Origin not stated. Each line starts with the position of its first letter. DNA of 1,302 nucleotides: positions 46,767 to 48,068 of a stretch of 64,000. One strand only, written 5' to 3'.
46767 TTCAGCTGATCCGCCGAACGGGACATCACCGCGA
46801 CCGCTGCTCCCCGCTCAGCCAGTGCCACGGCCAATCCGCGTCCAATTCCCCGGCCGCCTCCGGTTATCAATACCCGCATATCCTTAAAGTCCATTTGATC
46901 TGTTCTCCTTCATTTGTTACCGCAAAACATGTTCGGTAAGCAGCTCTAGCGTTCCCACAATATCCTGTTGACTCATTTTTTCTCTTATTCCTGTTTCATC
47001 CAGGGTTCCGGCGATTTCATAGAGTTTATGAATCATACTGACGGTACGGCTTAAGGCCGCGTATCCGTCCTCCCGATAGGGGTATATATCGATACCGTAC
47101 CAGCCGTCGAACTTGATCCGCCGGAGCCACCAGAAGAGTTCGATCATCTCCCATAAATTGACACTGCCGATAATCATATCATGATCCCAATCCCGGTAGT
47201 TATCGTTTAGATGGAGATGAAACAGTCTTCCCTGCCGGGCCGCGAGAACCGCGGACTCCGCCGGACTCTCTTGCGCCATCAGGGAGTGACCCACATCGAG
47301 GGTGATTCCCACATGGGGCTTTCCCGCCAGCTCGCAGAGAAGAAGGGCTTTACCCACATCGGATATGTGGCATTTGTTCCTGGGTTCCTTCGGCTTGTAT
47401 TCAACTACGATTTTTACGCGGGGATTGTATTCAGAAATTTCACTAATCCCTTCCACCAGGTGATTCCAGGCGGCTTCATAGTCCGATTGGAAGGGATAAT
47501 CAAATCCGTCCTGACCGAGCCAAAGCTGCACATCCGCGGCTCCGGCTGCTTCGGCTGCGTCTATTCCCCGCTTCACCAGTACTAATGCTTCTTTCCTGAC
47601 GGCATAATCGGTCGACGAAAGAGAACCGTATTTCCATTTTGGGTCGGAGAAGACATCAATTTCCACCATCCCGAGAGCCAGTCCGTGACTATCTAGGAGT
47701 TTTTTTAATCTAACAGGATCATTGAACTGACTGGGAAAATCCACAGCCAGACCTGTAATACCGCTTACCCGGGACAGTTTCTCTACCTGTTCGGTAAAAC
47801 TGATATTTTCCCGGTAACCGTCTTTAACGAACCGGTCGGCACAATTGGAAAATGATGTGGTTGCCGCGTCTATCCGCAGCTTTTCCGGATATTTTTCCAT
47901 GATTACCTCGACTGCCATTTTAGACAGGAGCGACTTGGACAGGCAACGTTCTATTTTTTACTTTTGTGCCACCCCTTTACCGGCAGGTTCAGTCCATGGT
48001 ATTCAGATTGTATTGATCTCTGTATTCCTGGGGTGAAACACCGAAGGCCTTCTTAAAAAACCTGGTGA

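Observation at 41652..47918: Cryptic six-gene catabolic operon: TIM-barrel isomerase, SDR, Gfo/Idh/MocA, class-III aminotransferase, M20 deacylase and a URO-D-family protein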

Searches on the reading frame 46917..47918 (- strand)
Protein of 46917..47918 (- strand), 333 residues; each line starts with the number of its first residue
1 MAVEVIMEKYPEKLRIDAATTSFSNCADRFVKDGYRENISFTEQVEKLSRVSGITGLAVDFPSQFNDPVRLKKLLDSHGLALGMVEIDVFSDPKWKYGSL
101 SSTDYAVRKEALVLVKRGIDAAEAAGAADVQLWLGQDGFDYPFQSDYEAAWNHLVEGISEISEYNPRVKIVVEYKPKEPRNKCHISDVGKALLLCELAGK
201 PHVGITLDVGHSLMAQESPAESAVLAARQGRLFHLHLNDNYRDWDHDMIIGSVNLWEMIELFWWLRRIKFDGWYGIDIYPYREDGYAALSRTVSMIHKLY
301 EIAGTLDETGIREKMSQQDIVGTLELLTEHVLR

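Call 4: search_protein_families(library=pfam, proteins=[window:46917-47918:-], max_evalue=0.001)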
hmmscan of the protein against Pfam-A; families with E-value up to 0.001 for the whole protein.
window:46917-47918:- (333 aa): 1 family
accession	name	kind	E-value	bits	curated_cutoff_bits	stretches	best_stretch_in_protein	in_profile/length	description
PF01261.30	AP_endonuc_2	-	8.5e-24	85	31.1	1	68-281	30-232/249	Xylose isomerase-like TIM barrel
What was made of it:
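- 46917..47918 (-): Di-metal aldose-ketose isomerase of the xylose-isomerase / L-rhamnose-isomerase superfamily. The start is probably at 47900. Pfam PF01261 (call 4).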

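Call 5: search_protein_families(library=ncbifam, proteins=[window:46917-47918:-], max_evalue=0.001)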
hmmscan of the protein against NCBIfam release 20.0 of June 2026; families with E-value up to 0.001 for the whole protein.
window:46917-47918:- (333 aa): 11 families
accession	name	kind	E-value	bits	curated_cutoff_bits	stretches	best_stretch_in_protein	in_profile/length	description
TIGR02635.1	RhaI_grampos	equivalog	7.6e-29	100.8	531.35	1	12-327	9-335/378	L-rhamnose isomerase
TIGR02631.1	xylA_Arthro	equivalog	5.1e-28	98.2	447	1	70-289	72-297/382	xylose isomerase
TIGR02629.1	L_rham_iso_rhiz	equivalog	4e-13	49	646.75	1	57-263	89-298/412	L-rhamnose catabolism isomerase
TIGR02630.1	xylose_isom_A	equivalog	3.2e-09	36.2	533.25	1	88-249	141-309/435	xylose isomerase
NF003998.0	PRK05474.1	subfamily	4.1e-09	35.7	459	1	87-250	142-312/439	xylose isomerase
NF041099.2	keto_glucon_epim_IolO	equivalog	2.9e-06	26.8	300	1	99-299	79-267/269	5-keto-L-gluconate epimerase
NF009688.0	PRK13209.1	subfamily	1.2e-05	24.5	317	1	99-274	85-250/286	L-ribulose-5-phosphate 3-epimerase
NF007360.0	PRK09856.1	equivalog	0.00022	20.9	305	1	104-255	81-226/276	fructoselysine 3-epimerase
NF051856.1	PsicseEpim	equivalog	0.00026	20.9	300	1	98-245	72-218/287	D-psicose 3-epimerase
TIGR04379.1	myo_inos_iolE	equivalog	0.00066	19.3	290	0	67-239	49-211/290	myo-inosose-2 dehydratase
NF009115.0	PRK12465.1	subfamily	0.00099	18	888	0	79-180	142-247/445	xylose isomerase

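Call 11: find_encoding_contigs(protein=window:46917-47918:-, flank=10000, max_places=6)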
Protein window:46917-47918:- (333 aa): 3 contigs read that carry it; 3 places shown.
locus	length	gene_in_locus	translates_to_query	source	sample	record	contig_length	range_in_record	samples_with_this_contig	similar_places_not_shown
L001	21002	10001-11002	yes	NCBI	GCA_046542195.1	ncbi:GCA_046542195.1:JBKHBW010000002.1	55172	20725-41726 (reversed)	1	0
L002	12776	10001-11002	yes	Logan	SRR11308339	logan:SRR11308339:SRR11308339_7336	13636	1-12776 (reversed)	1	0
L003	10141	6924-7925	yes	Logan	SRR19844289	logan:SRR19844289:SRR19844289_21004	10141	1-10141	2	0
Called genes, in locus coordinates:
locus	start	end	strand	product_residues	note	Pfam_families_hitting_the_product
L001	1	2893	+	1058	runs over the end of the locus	PF22666:Glyco_hydro_2_N2, PF00703:Glyco_hydro_2, PF02836:Glyco_hydro_2_C (weak), PF18368:Ig_GlcNase (weak)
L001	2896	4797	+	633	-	PF00150:Cellulase, PF26410:GH5_mannosidase (faint)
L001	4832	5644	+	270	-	PF04909:Amidohydro_2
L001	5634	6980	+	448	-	PF01408:GFO_IDH_MocA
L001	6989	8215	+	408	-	PF12708:Pect-lyase_RHGA_epim, PF00295:Glyco_hydro_28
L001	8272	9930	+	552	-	PF00072:Response_reg, PF12833:HTH_18, PF00165:HTH_AraC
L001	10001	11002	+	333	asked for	PF01261:AP_endonuc_2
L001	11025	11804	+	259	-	PF00106:adh_short, PF01370:Epimerase (weak), PF08659:KR, PF23441:SDR (weak), PF13561:adh_short_C2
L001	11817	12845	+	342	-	PF01408:GFO_IDH_MocA, PF02894:GFO_IDH_MocA_C, PF22725:GFO_IDH_MocA_C3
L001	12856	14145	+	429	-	PF00202:Aminotran_3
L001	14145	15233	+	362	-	PF01546:Peptidase_M20, PF07687:M20_dimer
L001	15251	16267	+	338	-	PF01208:URO-D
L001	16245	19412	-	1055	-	-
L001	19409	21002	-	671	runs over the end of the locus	-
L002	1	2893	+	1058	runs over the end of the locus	PF22666:Glyco_hydro_2_N2, PF00703:Glyco_hydro_2, PF02836:Glyco_hydro_2_C (weak), PF18368:Ig_GlcNase (weak)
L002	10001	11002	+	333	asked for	PF01261:AP_endonuc_2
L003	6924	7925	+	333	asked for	PF01261:AP_endonuc_2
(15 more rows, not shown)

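Call 12: search_solved_structures(query=window:46917-47918:-, max_evalue=0.001)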
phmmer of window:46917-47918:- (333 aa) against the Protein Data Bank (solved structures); distinct sequences matched with E-value up to 0.001: 55.
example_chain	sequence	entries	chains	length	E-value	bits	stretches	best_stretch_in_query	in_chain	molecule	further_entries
3ktc_A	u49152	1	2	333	7.7e-53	183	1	17-317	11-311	Xylose isomerase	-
2xin_A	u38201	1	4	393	3.9e-21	78.8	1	70-287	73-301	D-XYLOSE ISOMERASE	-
1xim_A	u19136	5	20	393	4.9e-21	78.5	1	70-265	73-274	D-XYLOSE ISOMERASE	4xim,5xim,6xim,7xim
2xim_A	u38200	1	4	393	5.9e-21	78.2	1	70-265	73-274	D-XYLOSE ISOMERASE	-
3xim_A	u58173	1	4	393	8.1e-21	77.8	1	70-265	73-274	D-XYLOSE ISOMERASE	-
3xin_A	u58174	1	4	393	1.3e-20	77.1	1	70-265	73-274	D-XYLOSE ISOMERASE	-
8xim_A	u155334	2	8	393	1.3e-20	77.1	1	70-265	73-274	D-XYLOSE ISOMERASE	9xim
1bhw_A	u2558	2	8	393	4.7e-20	75.3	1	70-265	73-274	XYLOSE ISOMERASE | D-XYLOSE ISOMERASE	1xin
5xin_A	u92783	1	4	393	5.5e-20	75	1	70-265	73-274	D-XYLOSE ISOMERASE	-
4hhl_A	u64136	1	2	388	5.7e-20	75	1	70-280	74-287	Xylose isomerase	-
1did_A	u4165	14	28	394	6.5e-20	74.8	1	73-288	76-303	D-XYLOSE ISOMERASE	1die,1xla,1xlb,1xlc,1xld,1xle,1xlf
6n98_A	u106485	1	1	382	8.7e-20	74.4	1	70-282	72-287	Xylose isomerase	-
4xia_A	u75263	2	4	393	9.7e-20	74.2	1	74-288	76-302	D-XYLOSE ISOMERASE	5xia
8yud_A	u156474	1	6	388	1.7e-19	73.4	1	69-282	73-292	Xylose isomerase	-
4hhm_A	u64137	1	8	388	3.9e-19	72.3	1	70-280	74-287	Xylose isomerase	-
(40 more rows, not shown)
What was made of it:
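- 46917..47918 (-): PDB 3KTC 7.7e-53, xylose isomerases about 4e-21, P. stutzeri L-RhI 2e-13 (call 12).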

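Call 15: find_homologous_proteins(query=window:46917-47918:-, max_evalue=1e-20)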
Query window:46917-47918:- (333 aa): 1039 proteins with E <= 1e-20 among 6161 candidates; the best 120 are listed.
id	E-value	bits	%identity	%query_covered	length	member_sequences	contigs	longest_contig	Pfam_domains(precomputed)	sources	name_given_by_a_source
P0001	8.5e-202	688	90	100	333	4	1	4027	PF01261.31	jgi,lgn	jgi:xylose isomerase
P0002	3.3e-135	469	63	96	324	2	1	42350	PF01261.31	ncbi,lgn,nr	ncbi:sugar phosphate isomerase/epimerase [bacterium]|nr:sugar phosphate isomerase/epimerase [bacteri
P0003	6.4e-134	464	61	96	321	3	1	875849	PF01261.31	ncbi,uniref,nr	ncbi:sugar phosphate isomerase/epimerase family protein [Cohnella silvisoli]|uniref:Xylose isomerase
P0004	1.1e-132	460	62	96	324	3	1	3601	PF01261.31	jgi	-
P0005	1.2e-132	460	62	96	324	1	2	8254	PF01261.31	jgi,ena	-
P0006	1.8e-132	460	61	98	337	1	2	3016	PF01261.31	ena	-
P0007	7.0e-132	458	60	96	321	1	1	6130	PF01261.31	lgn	-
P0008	7.1e-132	458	64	96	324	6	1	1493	PF01261.31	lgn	-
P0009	9.4e-132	457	61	96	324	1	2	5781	PF01261.31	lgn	-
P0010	1.0e-131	457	63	96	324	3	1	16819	PF01261.31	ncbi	ncbi:MAG: sugar phosphate isomerase/epimerase family protein [Armatimonadia bacterium]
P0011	1.2e-131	457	61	96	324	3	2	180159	PF01261.31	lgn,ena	-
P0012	1.8e-131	456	60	96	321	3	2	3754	PF01261.31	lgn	-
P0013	3.9e-131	455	59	96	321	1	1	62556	PF01261.31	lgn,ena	-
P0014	7.8e-131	454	61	97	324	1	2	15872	PF01261.31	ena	-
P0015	9.6e-131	454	60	96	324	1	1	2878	PF01261.31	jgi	jgi:xylose isomerase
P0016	1.2e-130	454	61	96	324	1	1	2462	PF01261.31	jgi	jgi:L-rhamnose isomerase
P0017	1.3e-130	454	61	96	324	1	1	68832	PF01261.31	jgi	-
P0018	2.7e-130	453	59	96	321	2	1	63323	PF01261.31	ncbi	-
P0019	2.8e-130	452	63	96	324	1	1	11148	PF01261.31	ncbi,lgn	ncbi:MAG: sugar phosphate isomerase/epimerase family protein [Armatimonadia bacterium]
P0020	3.8e-130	452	60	97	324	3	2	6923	PF01261.31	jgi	-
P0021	5.4e-130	452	62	96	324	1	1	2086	PF01261.31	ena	-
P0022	6.6e-130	451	60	96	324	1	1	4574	PF01261.31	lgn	-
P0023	2.2e-129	450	58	96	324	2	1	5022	PF01261.31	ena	-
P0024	2.7e-129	449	62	96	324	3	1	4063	PF01261.31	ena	-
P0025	4.8e-129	448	62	96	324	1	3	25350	PF01261.31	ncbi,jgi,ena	-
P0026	7.1e-129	448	61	96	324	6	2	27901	PF01261.31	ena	-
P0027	7.7e-129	448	62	96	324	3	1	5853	PF01261.31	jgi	-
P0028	1.3e-128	447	61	96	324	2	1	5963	PF01261.31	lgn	-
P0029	1.7e-128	447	61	97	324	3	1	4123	PF01261.31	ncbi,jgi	-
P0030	2.5e-128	446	61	96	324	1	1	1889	PF01261.31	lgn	-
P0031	3.5e-128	446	61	96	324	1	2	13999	PF01261.31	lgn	-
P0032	1.2e-127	444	60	96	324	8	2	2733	PF01261.31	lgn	-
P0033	1.9e-127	443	58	96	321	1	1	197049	PF01261.31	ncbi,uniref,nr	ncbi:sugar phosphate isomerase/epimerase family protein [Paenibacillus eucommiae]|uniref:Xylose isom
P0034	2.2e-127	443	58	96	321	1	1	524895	PF01261.31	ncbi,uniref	ncbi:sugar phosphate isomerase/epimerase family protein [Cohnella sp. GCM10020058]|uniref:sugar phos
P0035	5.3e-127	442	61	96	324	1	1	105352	PF01261.31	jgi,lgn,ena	-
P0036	1.1e-126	441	61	96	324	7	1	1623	PF01261.31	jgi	jgi:sugar phosphate isomerase/epimerase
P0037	1.4e-126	440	60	96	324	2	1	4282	PF01261.31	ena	-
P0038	1.7e-126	440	60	96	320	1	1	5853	PF01261.31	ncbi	-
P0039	1.9e-126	440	57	96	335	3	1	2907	PF01261.31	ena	-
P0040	6.8e-126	438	57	96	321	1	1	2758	PF01261.31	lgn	-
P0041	1.4e-125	437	55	96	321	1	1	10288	PF01261.31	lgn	-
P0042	8.6e-125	434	57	96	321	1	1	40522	PF01261.31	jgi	jgi:xylose isomerase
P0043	1.8e-124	433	59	96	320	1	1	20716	PF01261.31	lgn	-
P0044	3.0e-124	433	60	96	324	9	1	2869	PF01261.31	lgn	-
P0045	8.6e-124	431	57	97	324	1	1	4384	PF01261.31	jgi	jgi:xylose isomerase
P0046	1.2e-122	427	56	96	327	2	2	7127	PF01261.31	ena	-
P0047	4.4e-121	422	56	96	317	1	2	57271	PF01261.31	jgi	jgi:xylose isomerase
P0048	8.3e-120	418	55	96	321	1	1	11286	PF01261.31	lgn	-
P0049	2.4e-119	417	57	96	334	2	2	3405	PF01261.31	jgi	-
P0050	6.2e-117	409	54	96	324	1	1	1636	PF01261.31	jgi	-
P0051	1.6e-116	407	59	87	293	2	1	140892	PF01261.31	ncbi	ncbi:unnamed protein product [Aphanomyces euteiches]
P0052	2.3e-116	407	54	96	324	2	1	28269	PF01261.31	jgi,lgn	jgi:xylose isomerase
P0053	8.5e-116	405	55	97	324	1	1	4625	PF01261.31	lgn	-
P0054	8.8e-116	405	58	96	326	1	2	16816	PF01261.31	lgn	-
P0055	1.3e-115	404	54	97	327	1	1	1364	PF01261.31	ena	-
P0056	3.0e-115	403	53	96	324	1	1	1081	PF01261.31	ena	-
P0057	5.2e-115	402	55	97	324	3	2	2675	PF01261.31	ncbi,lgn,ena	-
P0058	7.8e-114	398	55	96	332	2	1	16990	PF01261.31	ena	-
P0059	1.3e-113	398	53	96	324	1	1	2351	PF01261.31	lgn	-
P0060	2.7e-113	397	53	96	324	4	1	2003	PF01261.31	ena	-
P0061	4.9e-112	393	60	85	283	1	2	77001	PF01261.31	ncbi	-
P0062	2.7e-109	384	53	91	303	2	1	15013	PF01261.31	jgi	jgi:xylose isomerase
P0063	3.4e-105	370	48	95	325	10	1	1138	PF01261.31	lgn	-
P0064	1.7e-104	368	49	96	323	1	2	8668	PF01261.31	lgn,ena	-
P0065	4.1e-104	366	48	96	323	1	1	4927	PF01261.31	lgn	-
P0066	7.8e-103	362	47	96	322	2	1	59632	PF01261.31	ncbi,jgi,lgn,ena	-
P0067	1.4e-102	361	50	97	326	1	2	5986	PF01261.31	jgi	jgi:xylose isomerase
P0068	4.3e-102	360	47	95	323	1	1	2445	PF01261.31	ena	-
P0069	8.4e-101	356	46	96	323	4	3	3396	PF01261.31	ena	-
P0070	1.5e-100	355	47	96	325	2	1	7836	PF01261.31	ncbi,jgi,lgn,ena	-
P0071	4.3e-100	353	46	96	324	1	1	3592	PF01261.31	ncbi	-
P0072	1.6e-99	351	47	95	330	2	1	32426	PF01261.31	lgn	-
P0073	2.0e-99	351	46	96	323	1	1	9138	PF01261.31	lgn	-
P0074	5.3e-99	350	47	96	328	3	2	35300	PF01261.31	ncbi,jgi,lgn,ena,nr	ncbi:MAG TPA: sugar phosphate isomerase/epimerase family protein [Armatimonadota bacterium]|nr:sugar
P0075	6.9e-99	349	47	98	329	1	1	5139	PF01261.31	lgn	-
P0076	8.7e-99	349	47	97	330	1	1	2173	PF01261.31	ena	-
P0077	1.1e-98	349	47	97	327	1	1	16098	PF01261.31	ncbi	-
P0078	1.3e-98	348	49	95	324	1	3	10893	PF01261.31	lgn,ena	-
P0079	1.5e-98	348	48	96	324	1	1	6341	PF01261.31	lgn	-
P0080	1.7e-98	348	48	94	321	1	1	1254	PF01261.31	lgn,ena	-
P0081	2.2e-98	348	46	96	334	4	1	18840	PF01261.31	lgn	-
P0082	2.7e-98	347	50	93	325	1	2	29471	PF01261.31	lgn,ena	-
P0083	2.8e-98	347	48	95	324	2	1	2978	PF01261.31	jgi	jgi:xylose isomerase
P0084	3.9e-98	347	48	96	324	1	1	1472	PF01261.31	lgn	-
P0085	5.4e-98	346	51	90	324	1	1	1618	PF01261.31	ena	-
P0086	6.6e-98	346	48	96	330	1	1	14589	PF01261.31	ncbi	-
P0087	7.0e-98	346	48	95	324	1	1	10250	PF01261.31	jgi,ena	-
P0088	9.3e-98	346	45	96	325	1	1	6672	PF01261.31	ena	-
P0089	1.0e-97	345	45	96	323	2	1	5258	PF01261.31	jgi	jgi:xylose isomerase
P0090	1.1e-97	345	46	97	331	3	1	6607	PF01261.31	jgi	-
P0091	1.3e-97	345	47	95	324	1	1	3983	PF01261.31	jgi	jgi:xylose isomerase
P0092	2.5e-97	344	43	96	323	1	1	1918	PF01261.31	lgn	-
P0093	2.6e-97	344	47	95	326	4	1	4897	PF01261.31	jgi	jgi:sugar phosphate isomerase/epimerase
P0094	2.9e-97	344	46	95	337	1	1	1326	PF01261.31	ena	-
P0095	4.6e-97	343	47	97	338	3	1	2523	PF01261.31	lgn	-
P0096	6.4e-97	343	45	96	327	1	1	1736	PF01261.31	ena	-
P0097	6.7e-97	343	44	96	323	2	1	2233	PF01261.31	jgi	jgi:sugar phosphate isomerase/epimerase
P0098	8.0e-97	343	45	96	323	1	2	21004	PF01261.31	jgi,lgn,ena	jgi:xylose isomerase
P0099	8.1e-97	342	48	95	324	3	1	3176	PF01261.31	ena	-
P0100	9.1e-97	342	46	96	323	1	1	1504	PF01261.31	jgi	jgi:xylose isomerase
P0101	1.1e-96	342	45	96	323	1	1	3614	PF01261.31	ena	-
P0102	1.5e-96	342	46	96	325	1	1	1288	PF01261.31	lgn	-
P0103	1.6e-96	342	44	96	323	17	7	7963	PF01261.31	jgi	jgi:sugar phosphate isomerase/epimerase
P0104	2.3e-96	341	48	95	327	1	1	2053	PF01261.31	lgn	-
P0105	2.7e-96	341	44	95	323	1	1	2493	PF01261.31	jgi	jgi:xylose isomerase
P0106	3.1e-96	341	48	90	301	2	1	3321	PF01261.31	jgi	jgi:xylose isomerase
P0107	3.4e-96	340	47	94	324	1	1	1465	PF01261.31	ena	-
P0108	5.6e-96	340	47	96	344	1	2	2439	PF01261.31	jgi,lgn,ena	-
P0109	6.3e-96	340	47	95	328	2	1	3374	PF01261.31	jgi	-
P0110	8.1e-96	339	46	96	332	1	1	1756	PF01261.31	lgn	-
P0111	8.1e-96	339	46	96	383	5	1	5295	PF01261.31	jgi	-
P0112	8.5e-96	339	47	96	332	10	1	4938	PF01261.31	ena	-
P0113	8.6e-96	339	52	88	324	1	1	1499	PF01261.31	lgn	-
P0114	1.3e-95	339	47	95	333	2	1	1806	PF01261.31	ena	-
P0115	1.6e-95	338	48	96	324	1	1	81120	PF01261.31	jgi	-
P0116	1.6e-95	338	45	96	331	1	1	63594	PF01261.31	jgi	jgi:sugar phosphate isomerase/epimerase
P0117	2.1e-95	338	48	93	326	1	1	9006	PF01261.31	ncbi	-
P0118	2.6e-95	338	43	96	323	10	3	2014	PF01261.31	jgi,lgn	-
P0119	2.7e-95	337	47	95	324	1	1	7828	PF01261.31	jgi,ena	jgi:xylose isomerase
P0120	4.8e-95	337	46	97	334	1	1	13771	PF01261.31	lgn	-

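Call 16: find_encoding_contigs(protein=P0003, flank=10000, max_places=2)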
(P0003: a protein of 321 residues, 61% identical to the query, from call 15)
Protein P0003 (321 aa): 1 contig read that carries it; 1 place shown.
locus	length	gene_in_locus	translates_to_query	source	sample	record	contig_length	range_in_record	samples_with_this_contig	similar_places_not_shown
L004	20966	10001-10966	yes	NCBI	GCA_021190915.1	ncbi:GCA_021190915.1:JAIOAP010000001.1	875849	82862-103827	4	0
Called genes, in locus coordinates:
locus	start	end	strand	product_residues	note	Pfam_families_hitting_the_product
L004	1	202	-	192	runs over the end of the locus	PF05638:T6SS_HCP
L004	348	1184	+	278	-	PF02735:Ku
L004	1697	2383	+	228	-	-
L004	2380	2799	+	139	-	PF20126:TumE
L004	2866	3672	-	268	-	PF04909:Amidohydro_2 (weak)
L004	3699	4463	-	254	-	PF08220:HTH_DeoR, PF00455:DeoRC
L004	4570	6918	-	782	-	PF17389:Bac_rhamnosid6H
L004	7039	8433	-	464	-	PF00370:FGGY_N, PF02782:FGGY_C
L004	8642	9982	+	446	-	PF00202:Aminotran_3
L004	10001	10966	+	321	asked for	PF01261:AP_endonuc_2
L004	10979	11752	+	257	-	PF04909:Amidohydro_2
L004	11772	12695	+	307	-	PF00528:BPD_transp_1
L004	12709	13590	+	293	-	PF00528:BPD_transp_1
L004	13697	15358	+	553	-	-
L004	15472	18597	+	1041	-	PF17132:Glyco_hydro_106, PF02837:Glyco_hydro_2_N (weak)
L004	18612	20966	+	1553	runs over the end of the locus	PF00754:F5_F8_type_C, PF22633:F5_F8_type_C_2, PF00754:F5_F8_type_C, PF22633:F5_F8_type_C_2, PF00754:F5_F8_type_C, PF22633:F5_F8_type_C_2, PF00754:F5_F8_type_C, PF22633:F5_F8_type_C_2, +6 more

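Call 17: find_encoding_contigs(protein=P0033, flank=10000, max_places=2)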
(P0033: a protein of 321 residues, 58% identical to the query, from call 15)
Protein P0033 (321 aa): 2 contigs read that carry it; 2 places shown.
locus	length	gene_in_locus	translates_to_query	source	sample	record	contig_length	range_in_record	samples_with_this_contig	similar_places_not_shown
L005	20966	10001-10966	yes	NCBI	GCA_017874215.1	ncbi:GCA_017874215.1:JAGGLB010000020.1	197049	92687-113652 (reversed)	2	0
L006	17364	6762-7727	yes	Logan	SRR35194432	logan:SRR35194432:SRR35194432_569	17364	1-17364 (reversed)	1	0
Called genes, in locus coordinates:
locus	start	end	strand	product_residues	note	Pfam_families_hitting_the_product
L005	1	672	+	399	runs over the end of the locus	PF02449:Glyco_hydro_42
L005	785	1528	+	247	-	PF06283:ThuA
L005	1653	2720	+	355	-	PF01408:GFO_IDH_MocA, PF22725:GFO_IDH_MocA_C3, PF02894:GFO_IDH_MocA_C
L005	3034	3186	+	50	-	-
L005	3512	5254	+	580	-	PF08269:dCache_2, PF17200:sCache_2, PF17201:Cache_3-Cache_2, PF00672:HAMP, PF00015:MCPsignal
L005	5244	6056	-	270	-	-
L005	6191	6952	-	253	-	PF08220:HTH_DeoR, PF00455:DeoRC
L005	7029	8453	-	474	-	PF00370:FGGY_N, PF02782:FGGY_C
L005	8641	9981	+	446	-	PF00202:Aminotran_3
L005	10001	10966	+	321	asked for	PF01261:AP_endonuc_2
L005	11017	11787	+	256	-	PF04909:Amidohydro_2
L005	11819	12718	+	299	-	PF00528:BPD_transp_1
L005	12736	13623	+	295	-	PF00528:BPD_transp_1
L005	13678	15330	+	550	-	-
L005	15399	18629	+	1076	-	PF17132:Glyco_hydro_106 (weak), PF02837:Glyco_hydro_2_N (faint)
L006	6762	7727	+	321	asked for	PF01261:AP_endonuc_2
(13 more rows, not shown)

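Call 18: find_encoding_contigs(protein=P0011, flank=10000, max_places=2)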
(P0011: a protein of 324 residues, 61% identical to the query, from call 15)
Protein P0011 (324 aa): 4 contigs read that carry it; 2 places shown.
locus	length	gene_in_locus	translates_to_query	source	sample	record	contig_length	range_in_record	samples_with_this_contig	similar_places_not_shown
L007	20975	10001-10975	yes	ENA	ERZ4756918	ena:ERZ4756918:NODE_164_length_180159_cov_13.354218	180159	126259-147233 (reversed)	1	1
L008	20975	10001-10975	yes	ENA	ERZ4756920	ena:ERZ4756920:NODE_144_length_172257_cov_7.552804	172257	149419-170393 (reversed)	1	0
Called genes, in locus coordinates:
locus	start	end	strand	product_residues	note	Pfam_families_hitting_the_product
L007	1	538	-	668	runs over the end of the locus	-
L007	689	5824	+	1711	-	PF02018:CBM_4_9 (faint)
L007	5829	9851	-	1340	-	PF17132:Glyco_hydro_106, PF11875:DnaJ-like_C11_C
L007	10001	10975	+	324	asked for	PF01261:AP_endonuc_2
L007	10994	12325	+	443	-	PF00202:Aminotran_3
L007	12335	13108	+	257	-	PF00106:adh_short, PF23441:SDR (weak), PF08659:KR, PF13561:adh_short_C2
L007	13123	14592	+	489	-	PF00370:FGGY_N, PF02782:FGGY_C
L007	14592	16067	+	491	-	PF04909:Amidohydro_2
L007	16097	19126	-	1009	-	PF17132:Glyco_hydro_106 (faint)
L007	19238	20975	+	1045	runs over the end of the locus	-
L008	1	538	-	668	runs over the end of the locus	-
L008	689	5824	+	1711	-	PF02018:CBM_4_9 (faint)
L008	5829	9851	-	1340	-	PF17132:Glyco_hydro_106, PF11875:DnaJ-like_C11_C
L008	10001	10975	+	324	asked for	PF01261:AP_endonuc_2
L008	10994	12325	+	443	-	PF00202:Aminotran_3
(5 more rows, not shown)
